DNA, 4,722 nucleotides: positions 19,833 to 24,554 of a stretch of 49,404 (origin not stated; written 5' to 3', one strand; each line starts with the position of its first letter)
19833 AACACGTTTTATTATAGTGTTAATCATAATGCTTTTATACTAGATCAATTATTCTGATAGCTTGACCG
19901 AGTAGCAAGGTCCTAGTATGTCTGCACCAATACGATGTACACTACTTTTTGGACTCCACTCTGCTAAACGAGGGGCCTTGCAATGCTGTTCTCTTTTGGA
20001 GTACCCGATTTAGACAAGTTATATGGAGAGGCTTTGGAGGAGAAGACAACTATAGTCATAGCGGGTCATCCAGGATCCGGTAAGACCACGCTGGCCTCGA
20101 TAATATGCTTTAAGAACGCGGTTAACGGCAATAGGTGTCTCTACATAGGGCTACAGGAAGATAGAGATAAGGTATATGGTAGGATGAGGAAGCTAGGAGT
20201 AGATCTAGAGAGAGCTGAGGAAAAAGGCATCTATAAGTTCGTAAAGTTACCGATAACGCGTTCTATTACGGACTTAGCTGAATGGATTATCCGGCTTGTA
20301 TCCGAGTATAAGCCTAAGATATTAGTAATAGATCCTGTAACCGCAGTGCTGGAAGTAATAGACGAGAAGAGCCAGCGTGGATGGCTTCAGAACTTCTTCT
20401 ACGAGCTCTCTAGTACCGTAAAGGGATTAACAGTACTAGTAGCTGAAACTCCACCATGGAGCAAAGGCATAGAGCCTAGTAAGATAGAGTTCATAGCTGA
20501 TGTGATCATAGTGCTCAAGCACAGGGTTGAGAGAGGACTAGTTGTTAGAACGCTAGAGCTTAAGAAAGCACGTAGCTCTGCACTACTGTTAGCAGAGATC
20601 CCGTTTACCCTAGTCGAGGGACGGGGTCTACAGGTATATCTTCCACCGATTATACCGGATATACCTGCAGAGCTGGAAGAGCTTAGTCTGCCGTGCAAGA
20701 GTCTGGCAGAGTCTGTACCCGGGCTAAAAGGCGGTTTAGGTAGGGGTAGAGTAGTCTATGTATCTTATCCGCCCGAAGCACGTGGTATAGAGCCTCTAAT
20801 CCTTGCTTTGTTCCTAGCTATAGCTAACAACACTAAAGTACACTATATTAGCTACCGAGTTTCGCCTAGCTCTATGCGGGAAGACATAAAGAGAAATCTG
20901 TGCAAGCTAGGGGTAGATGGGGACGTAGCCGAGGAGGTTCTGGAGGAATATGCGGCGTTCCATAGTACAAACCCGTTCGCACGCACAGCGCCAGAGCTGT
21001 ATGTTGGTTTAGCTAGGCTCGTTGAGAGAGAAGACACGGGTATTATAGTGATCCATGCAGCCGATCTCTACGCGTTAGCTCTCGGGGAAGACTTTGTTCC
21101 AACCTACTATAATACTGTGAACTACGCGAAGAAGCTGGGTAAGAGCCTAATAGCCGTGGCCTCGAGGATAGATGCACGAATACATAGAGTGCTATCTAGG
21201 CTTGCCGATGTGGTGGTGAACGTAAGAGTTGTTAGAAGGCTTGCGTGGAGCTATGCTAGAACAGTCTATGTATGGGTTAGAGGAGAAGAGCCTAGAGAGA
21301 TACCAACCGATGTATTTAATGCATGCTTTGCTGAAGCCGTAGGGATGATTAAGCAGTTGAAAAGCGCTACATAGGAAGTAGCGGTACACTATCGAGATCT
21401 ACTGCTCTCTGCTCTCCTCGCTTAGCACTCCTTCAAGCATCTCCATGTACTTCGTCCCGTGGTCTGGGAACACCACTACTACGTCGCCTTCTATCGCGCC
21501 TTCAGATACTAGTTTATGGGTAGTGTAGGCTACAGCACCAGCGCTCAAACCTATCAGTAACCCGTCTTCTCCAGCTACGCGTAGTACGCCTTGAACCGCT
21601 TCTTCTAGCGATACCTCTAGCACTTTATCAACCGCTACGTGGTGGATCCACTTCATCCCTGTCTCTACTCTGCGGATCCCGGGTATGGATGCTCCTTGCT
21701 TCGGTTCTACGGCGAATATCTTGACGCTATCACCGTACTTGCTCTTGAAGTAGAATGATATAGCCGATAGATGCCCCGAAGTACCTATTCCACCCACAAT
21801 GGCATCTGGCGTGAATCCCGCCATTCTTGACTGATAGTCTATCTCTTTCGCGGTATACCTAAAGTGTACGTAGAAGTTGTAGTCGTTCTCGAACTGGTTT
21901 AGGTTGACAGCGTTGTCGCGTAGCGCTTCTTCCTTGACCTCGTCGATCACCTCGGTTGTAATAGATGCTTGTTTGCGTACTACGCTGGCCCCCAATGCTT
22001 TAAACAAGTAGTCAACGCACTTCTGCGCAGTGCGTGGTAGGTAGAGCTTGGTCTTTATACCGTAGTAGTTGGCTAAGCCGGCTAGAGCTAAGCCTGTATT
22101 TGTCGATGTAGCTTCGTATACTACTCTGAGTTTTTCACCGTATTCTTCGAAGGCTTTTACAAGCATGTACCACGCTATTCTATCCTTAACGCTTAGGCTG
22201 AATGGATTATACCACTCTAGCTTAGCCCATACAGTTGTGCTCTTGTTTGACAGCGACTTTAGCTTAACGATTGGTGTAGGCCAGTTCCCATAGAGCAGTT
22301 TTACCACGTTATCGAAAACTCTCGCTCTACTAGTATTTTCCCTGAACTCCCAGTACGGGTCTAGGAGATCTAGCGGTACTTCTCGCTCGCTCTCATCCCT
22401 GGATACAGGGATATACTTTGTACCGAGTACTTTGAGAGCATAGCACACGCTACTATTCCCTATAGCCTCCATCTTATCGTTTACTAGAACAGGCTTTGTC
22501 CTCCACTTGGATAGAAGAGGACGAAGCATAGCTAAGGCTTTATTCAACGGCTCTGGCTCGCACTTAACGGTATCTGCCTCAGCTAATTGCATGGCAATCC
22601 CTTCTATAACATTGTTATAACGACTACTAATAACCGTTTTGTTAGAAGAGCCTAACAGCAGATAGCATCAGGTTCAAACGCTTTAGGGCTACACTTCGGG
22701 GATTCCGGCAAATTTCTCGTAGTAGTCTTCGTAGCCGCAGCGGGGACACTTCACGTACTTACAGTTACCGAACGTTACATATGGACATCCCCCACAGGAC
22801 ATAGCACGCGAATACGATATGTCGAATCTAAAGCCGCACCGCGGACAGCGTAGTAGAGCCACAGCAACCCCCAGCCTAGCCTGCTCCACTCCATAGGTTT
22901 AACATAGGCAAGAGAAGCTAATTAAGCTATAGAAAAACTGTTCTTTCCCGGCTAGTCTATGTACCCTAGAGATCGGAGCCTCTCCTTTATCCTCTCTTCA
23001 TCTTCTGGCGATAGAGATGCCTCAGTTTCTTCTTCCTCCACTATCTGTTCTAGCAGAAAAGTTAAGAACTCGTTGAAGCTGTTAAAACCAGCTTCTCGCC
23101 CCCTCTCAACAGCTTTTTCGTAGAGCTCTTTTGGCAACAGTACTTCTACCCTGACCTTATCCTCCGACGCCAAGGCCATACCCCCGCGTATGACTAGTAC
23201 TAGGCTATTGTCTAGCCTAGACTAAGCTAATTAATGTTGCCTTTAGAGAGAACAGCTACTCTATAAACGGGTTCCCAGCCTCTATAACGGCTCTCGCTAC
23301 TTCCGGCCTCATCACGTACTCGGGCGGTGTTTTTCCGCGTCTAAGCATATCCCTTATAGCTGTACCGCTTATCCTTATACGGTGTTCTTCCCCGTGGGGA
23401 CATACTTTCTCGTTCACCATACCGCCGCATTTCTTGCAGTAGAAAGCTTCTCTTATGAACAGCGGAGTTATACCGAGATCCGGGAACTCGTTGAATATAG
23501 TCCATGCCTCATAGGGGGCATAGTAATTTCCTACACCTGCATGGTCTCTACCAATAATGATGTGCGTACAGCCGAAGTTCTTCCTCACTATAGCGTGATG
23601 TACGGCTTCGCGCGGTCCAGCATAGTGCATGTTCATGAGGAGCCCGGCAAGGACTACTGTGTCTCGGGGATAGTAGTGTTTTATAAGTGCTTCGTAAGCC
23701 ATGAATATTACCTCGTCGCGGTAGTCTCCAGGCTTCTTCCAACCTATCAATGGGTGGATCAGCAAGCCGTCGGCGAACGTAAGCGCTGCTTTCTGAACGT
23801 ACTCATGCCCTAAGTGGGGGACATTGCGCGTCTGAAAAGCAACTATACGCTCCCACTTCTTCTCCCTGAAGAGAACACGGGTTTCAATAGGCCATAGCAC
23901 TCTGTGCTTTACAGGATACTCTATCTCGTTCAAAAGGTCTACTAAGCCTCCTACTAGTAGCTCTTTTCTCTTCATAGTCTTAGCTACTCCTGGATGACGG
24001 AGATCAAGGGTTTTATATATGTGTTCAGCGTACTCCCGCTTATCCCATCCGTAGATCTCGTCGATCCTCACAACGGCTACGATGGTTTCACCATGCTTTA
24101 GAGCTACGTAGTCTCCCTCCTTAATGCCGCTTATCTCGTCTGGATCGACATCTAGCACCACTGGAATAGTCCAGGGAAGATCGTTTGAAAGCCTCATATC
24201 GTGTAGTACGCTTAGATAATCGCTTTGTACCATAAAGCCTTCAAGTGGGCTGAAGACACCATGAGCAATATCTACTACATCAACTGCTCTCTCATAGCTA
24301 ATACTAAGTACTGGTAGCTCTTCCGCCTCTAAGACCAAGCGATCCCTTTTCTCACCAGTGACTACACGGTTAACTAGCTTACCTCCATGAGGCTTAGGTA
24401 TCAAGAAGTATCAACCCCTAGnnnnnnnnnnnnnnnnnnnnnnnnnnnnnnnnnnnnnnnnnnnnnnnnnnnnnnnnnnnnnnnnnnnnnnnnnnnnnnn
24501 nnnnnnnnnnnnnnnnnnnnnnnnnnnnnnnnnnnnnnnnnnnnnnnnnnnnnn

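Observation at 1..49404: The entire 49,404-nt window is one perfect palindrome with no spacer (2 x 24,702 nt)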

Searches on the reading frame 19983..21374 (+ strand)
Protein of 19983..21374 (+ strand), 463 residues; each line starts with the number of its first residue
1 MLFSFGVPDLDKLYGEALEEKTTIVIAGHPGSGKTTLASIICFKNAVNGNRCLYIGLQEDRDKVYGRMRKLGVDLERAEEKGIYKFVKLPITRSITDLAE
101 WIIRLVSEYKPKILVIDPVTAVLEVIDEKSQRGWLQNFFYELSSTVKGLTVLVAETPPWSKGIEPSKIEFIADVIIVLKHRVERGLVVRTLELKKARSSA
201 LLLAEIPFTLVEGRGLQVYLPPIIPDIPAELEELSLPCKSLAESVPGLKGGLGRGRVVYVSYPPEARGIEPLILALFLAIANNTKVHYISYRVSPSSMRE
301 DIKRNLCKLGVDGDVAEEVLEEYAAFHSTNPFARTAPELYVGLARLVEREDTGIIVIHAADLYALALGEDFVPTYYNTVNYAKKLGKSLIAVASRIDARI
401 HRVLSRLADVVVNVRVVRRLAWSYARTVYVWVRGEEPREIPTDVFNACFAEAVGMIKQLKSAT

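Call 19: search_protein_families(library=pfam, proteins=[window:19983-21374:+])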
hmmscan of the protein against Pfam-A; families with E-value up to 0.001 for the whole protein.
window:19983-21374:+ (463 aa): 7 families
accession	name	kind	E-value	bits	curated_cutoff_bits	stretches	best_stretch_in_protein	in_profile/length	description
PF06745.19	ATPase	-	7.2e-32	111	26.6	1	6-219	4-227/231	KaiC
PF13481.12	AAA_25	-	1e-13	51.8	27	1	8-153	20-186/195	AAA domain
PF20720.3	nSTAND3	-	1.7e-07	31.5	27.2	1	16-65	12-61/155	Novel STAND NTPase 3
PF07088.17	GvpD_P-loop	-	1.3e-05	25.6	24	1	22-193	11-188/189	GvpD gas vesicle protein, P-loop domain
PF13401.12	AAA_22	-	2.7e-05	24.9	27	1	20-122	4-96/130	AAA domain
PF03796.21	DnaB_C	-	0.00024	21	27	1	6-68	5-67/255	DnaB-like helicase C terminal domain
PF06414.18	Zeta_toxin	-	0.00032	20.7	22.3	0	19-42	14-37/199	Zeta toxin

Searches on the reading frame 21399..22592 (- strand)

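Call 19: search_protein_families(library=pfam, proteins=[window:21399-22592:-])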
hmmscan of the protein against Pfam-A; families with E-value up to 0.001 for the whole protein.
window:21399-22592:- (397 aa): 1 family
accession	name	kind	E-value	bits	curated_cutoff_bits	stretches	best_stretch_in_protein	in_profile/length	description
PF00291.31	PALP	-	4.6e-49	167.8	35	1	101-377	3-295/295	Pyridoxal-phosphate dependent enzyme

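Call 38: search_protein_families(library=ncbifam, proteins=[window:21399-22592:-], max_evalue=0.01)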
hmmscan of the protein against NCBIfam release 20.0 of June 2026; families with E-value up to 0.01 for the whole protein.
window:21399-22592:- (397 aa): 25 families
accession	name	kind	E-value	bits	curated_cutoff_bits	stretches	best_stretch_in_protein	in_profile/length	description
TIGR01136.1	cysKM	subfamily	1.1e-48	166.1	344.15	1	106-383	8-294/299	cysteine synthase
NF008735.0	PRK11761.1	equivalog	1e-43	149.7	413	1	106-383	13-289/296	cysteine synthase CysM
TIGR01138.1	cysM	equivalog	2.8e-43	148.5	394.2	1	106-383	9-285/290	cysteine synthase B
TIGR01139.1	cysK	equivalog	4.2e-42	144.4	350.95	1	106-384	8-294/298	cysteine synthase A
NF007989.0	PRK10717.1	equivalog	1.8e-36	125.9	387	1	106-383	15-313/334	cysteine synthase A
TIGR01137.1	cysta_beta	equivalog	4.7e-31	108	510.25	1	102-384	10-307/457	cystathionine beta-synthase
TIGR03945.1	PLP_SbnA_fam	equivalog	1e-30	106.9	349.95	1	106-385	8-297/304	2,3-diaminopropionate biosynthesis protein SbnA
NF053679.1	CysteaSynCapA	equivalog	4.7e-28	97.9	600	2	90-296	4-209/329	cysteate synthase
NF005035.0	PRK06450.1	equivalog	3e-10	39.5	301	1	81-210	34-152/338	threonine synthase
NF004996.0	PRK06381.1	equivalog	6.2e-09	35.3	266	1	106-333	16-241/319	threonine synthase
NF006094.0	PRK08246.1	subfamily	7.7e-09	35.4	331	1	106-303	24-206/310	serine/threonine dehydratase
NF006390.0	PRK08639.1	equivalog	9.9e-09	34.6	421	1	105-303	25-218/418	threonine ammonia-lyase IlvA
NF006050.0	PRK08197.1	equivalog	6.6e-08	31.7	303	1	40-211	17-184/406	threonine synthase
NF006205.0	PRK08329.1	equivalog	1.6e-07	30.7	358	1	107-210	60-159/347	threonine synthase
NF004170.0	PRK05638.1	equivalog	2e-07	29.9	421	1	105-232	66-188/442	threonine synthase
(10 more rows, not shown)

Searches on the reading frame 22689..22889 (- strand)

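Call 32: search_protein_families(library=pfam, proteins=[window:22689-22889:-], max_evalue=0.01)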
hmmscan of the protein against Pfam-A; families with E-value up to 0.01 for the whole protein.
window:22689-22889:- (66 aa): 1 family
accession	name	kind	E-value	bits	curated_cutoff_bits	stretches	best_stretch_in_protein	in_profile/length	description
PF10571.15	UPF0547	-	0.00066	20.2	29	0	8-23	10-25/26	Uncharacterised protein family UPF0547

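Call 38: search_protein_families(library=ncbifam, proteins=[window:22689-22889:-], max_evalue=0.01)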
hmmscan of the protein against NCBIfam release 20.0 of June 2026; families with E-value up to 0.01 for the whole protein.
window:22689-22889:- (66 aa): 2 families
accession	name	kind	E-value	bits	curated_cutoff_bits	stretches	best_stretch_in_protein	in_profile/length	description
NF045720.1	rubredox_RCKP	subfamily_domain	6.7e-05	22.4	45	1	31-59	5-33/34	RCKP-type rubredoxin-like domain-containing protein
NF033497.1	rubre_like_arch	subfamily_domain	0.0037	16.9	32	0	5-19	9-23/34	rubrerythrin-like domain-containing protein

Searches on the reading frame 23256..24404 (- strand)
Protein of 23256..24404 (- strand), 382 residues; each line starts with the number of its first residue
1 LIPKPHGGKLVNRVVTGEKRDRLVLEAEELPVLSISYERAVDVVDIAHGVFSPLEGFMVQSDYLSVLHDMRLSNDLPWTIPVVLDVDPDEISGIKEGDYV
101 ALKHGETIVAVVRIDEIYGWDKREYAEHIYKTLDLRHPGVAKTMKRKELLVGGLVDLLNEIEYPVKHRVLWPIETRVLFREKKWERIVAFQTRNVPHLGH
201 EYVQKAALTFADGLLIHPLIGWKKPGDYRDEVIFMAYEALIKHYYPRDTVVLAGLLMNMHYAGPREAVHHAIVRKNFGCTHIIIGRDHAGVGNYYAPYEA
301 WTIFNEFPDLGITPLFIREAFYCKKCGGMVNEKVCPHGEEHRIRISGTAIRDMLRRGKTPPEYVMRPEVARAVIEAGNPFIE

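Call 5: find_encoding_contigs(protein=window:23256-24404:-, flank=10000, max_places=10)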
Protein window:23256-24404:- (382 aa): 3 contigs read that carry it; 3 places shown.
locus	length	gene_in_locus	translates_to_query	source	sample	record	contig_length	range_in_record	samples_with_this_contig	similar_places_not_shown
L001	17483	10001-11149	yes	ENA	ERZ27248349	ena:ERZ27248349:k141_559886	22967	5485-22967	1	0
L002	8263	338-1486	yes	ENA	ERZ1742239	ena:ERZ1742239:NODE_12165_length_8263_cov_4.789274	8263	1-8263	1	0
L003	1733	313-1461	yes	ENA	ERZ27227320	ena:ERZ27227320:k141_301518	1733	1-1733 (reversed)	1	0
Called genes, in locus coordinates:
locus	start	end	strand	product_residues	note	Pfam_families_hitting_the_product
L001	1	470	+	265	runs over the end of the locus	PF04039:MnhB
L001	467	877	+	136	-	PF00420:Oxidored_q2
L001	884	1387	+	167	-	PF01899:MNHE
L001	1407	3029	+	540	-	PF00361:Proton_antipo_M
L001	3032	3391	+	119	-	-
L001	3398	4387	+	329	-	PF00146:NADHdh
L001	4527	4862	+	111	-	PF00005:ABC_tran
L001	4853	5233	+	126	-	-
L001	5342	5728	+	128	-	-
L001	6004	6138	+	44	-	-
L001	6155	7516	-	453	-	PF01663:Phosphodiest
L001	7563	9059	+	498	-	PF01554:MatE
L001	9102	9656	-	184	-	PF03308:MeaB (weak), PF01583:APS_kinase, PF08433:KTI12 (weak), PF13671:AAA_33, PF13238:AAA_18 (weak)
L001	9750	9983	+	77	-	-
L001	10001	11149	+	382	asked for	PF14306:PUA_2, PF01747:ATP-sulfurylase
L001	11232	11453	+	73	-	-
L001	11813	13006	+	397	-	PF00291:PALP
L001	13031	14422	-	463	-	PF06745:ATPase, PF13481:AAA_25, PF20720:nSTAND3 (weak), PF23442:DUF7125 (faint), PF07088:GvpD_P-loop (faint)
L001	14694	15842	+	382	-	-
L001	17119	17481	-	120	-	?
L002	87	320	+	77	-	-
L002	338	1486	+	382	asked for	PF14306:PUA_2, PF01747:ATP-sulfurylase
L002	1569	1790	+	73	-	-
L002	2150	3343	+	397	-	PF00291:PALP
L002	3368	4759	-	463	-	PF06745:ATPase, PF13481:AAA_25, PF20720:nSTAND3 (weak), PF23442:DUF7125 (faint), PF07088:GvpD_P-loop (faint)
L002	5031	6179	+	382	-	-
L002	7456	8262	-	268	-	?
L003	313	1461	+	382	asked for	PF14306:PUA_2, PF01747:ATP-sulfurylase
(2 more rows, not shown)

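Call 13: find_related_loci(query=window:23256-24404:-, collection=genome_contigs, flank=3000)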
Query window:23256-24404:- (382 aa) in genome_contigs; peptide patterns used: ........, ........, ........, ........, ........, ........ (x = any residue, [..] = any of these).
75 stretches matched a pattern; 53 encode a relative of the query (tblastn E <= 1e-3); 53 distinct loci.
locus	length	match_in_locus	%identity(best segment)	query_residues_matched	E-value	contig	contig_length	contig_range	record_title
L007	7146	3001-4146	79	1-382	0e+0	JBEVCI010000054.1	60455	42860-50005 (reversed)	MAG: Thermoprotei archaeon isolate 2_1_SS_W3_F1_Bin002_Water NODE_73_length_60476_cov_17.393572, whole genome shotgun se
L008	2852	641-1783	77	1-381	0e+0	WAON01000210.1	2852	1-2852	MAG: Desulfurococcales archaeon isolate S143_80 k151_467460, whole genome shotgun sequence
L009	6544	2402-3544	76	1-381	0e+0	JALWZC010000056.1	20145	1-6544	MAG: Desulfurococcales archaeon isolate T2_metabat1_scaf2bin.072 T2_NODE_2327_length_20145_cov_1.843791, whole genome sh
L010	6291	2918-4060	73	1-381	0e+0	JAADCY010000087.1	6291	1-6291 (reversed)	MAG: Thermoproteota archaeon isolate L_MaxBin.049 contig-127_16641, whole genome shotgun sequence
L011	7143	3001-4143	74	1-381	0e+0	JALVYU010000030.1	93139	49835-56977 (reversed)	MAG: Desulfurococcales archaeon isolate T10_maxbin2_scaf2bin.134 T10_NODE_28_length_93139_cov_33.163205, whole genome sh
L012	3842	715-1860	70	1-382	0e+0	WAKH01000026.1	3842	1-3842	MAG: Thermodiscus sp. isolate S012_152_esom k151_150294, whole genome shotgun sequence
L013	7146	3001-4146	69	1-382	0e+0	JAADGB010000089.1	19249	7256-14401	MAG: Thermoproteota archaeon isolate M_MaxBin.162 contig-127_4109, whole genome shotgun sequence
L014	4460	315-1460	70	1-382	0e+0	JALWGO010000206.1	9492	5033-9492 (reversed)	MAG: Thermoprotei archaeon isolate T11_metabat2_scaf2bin.179 T11_NODE_4044_length_9492_cov_3.819754, whole genome shotgu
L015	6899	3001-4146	70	1-382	0e+0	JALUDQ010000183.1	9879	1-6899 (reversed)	MAG: Desulfurococcales archaeon isolate S143_maxbin2_scaf2bin.293_VB S143_NODE_4870_length_9879_cov_5.805989, whole geno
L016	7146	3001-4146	69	1-382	0e+0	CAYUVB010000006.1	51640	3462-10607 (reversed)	MAG TPA_asm: uncultured Desulfurococcales archaeon isolate binchicken_co6_386 genome assembly, contig: NODE_356_length_5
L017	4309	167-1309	71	1-381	0e+0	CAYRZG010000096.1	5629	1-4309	MAG TPA_asm: uncultured Desulfurococcales archaeon isolate SRP163575_co1_417 genome assembly, contig: NODE_31315_length_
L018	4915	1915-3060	70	1-382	0e+0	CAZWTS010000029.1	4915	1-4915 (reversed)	MAG TPA_asm: uncultured Desulfurococcales archaeon isolate binchicken_co219_299 genome assembly, contig: k141_1458741, w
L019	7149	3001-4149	68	1-382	0e+0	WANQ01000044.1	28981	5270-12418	MAG: Pyrodictiaceae archaeon isolate S141_63_esom k151_95148, whole genome shotgun sequence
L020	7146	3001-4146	68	1-382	0e+0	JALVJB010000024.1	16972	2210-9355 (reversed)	MAG: Acidilobaceae archaeon isolate A1_metabat2_scaf2bin.012 A1_NODE_1200_length_16972_cov_67.900445, whole genome shotg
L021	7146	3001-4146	68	1-382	0e+0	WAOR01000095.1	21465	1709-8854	MAG: Thermodiscus sp. isolate S143_108_esom k151_42672, whole genome shotgun sequence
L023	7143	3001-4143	69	1-381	0e+0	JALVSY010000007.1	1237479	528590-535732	MAG: Pyrodictiaceae archaeon isolate M1_maxbin2_scaf2bin.012 M1_NODE_1_length_1237479_cov_161.761673, whole genome shotg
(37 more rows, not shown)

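Call 32: search_protein_families(library=pfam, proteins=[window:23256-24404:-], max_evalue=0.01)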
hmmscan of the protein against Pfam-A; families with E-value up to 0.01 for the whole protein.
window:23256-24404:- (382 aa): 2 families
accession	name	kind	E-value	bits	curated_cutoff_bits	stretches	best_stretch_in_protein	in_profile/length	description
PF01747.23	ATP-sulfurylase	-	4e-92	307.8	24.3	1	170-375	5-211/212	ATP-sulfurylase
PF14306.12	PUA_2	-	3e-53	180.1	27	1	4-159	2-158/159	PUA-like domain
